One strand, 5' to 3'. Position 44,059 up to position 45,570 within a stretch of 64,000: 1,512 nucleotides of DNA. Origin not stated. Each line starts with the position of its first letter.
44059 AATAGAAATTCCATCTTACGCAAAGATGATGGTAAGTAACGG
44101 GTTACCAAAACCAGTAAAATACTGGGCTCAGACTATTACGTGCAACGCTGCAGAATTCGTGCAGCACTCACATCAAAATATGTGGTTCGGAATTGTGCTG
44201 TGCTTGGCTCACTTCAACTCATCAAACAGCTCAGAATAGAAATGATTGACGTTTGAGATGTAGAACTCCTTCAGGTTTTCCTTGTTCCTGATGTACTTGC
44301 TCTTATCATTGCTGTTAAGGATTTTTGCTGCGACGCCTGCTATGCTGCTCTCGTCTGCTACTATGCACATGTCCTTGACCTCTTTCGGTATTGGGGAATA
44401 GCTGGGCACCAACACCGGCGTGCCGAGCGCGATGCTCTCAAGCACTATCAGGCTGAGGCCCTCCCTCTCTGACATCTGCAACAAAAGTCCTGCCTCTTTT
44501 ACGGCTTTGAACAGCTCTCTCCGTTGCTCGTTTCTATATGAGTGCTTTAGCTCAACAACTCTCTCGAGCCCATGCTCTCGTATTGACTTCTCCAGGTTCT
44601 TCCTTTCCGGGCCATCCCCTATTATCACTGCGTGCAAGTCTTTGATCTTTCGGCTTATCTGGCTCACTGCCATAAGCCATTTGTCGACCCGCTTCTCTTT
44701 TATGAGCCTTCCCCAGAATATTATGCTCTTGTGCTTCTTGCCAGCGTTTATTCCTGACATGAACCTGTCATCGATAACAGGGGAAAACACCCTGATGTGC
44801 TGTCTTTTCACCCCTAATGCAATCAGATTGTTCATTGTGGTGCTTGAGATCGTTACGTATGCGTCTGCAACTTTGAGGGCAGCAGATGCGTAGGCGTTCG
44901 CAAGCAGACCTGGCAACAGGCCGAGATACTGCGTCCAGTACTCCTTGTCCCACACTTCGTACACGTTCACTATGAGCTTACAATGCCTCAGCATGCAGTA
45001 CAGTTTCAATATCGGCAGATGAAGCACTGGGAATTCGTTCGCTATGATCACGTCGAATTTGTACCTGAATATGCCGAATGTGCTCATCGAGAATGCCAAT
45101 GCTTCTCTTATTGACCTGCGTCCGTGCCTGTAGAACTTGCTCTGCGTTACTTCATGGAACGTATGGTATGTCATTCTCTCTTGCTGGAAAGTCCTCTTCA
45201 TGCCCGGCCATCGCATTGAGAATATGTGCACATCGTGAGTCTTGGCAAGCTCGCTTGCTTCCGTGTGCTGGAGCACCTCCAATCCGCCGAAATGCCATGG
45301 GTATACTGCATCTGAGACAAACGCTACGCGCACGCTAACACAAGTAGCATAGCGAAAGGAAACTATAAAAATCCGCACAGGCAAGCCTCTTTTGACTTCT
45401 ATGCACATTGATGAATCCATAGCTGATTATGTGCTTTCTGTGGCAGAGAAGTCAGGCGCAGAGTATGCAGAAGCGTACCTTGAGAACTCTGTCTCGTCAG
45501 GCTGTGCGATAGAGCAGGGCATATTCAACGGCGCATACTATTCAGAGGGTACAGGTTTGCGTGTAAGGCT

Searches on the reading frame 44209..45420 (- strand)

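Call 86: search_protein_families(library=pfam, max_evalue=0.00001, proteins=[window:44209-45420:-])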
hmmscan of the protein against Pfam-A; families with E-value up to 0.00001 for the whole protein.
window:44209-45420:- (403 aa): 5 families
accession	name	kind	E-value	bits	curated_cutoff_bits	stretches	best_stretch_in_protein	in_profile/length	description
PF00534.26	Glycos_transf_1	-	2.1e-21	76.7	26.4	1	225-370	10-158/172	Glycosyl transferases group 1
PF13692.12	Glyco_trans_1_4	-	3e-15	57.1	27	1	231-368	2-137/142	Glycosyl transferases group 1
PF13439.12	Glyco_transf_4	-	4.8e-14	53.2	28.5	1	44-218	1-168/170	Glycosyltransferase Family 4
PF20706.3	GT4-conflict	-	3e-09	36.8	26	1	203-342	168-314/385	Family 4 Glycosyltransferase in conflict systems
PF13579.12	Glyco_trans_4_4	-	9.2e-08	33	29.7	1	45-213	1-156/158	Glycosyl transferase 4-like domain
